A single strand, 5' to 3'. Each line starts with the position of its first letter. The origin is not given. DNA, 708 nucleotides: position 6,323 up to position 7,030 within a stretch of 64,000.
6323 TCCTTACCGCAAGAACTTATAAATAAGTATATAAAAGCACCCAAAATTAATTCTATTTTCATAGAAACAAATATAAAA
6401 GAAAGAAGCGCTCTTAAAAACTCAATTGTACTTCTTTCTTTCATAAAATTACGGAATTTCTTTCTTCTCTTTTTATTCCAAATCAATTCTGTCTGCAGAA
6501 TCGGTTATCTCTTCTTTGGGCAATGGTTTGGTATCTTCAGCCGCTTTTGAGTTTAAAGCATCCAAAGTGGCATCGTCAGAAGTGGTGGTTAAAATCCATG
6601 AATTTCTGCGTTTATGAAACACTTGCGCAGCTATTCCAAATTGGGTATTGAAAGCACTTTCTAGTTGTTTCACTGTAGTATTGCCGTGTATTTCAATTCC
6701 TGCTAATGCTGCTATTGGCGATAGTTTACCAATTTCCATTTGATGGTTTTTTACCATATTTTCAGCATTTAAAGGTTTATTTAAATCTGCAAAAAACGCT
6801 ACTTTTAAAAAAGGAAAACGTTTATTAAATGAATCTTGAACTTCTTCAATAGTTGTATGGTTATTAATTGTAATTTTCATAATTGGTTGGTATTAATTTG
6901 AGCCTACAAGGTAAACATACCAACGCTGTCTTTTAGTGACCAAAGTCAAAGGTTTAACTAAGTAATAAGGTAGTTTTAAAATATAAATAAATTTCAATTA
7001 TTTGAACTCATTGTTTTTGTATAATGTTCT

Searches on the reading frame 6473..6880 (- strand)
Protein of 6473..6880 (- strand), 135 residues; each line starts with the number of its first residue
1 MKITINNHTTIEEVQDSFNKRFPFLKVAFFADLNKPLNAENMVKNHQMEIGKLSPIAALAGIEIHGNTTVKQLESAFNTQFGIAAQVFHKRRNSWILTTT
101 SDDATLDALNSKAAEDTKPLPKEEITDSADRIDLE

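Call 3: search_protein_families(library=pfam, proteins=[window:6473-6880:-], max_evalue=1)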
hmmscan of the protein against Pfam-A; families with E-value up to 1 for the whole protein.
window:6473-6880:- (135 aa): 5 families
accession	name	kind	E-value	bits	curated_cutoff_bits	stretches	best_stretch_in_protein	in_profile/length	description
PF11976.14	Rad60-SLD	-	0.017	15.3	23.8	0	61-85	14-38/72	Ubiquitin-2 like Rad60 SUMO-like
PF05265.19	DUF723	-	0.021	15.2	20.9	1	9-37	3-31/60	Protein of unknown function (DUF723)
PF07106.19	TBPIP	-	0.085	13.2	22.8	1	31-66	11-46/62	TBPIP/Hop2 winged helix domain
PF18036.7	Ubiquitin_4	-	0.13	12.8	22.8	0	62-95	15-49/89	Ubiquitin-like domain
PF25822.1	UBL_USP40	-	0.16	12.4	23.2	0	64-99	22-57/88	USP40 ubiquitin-like domain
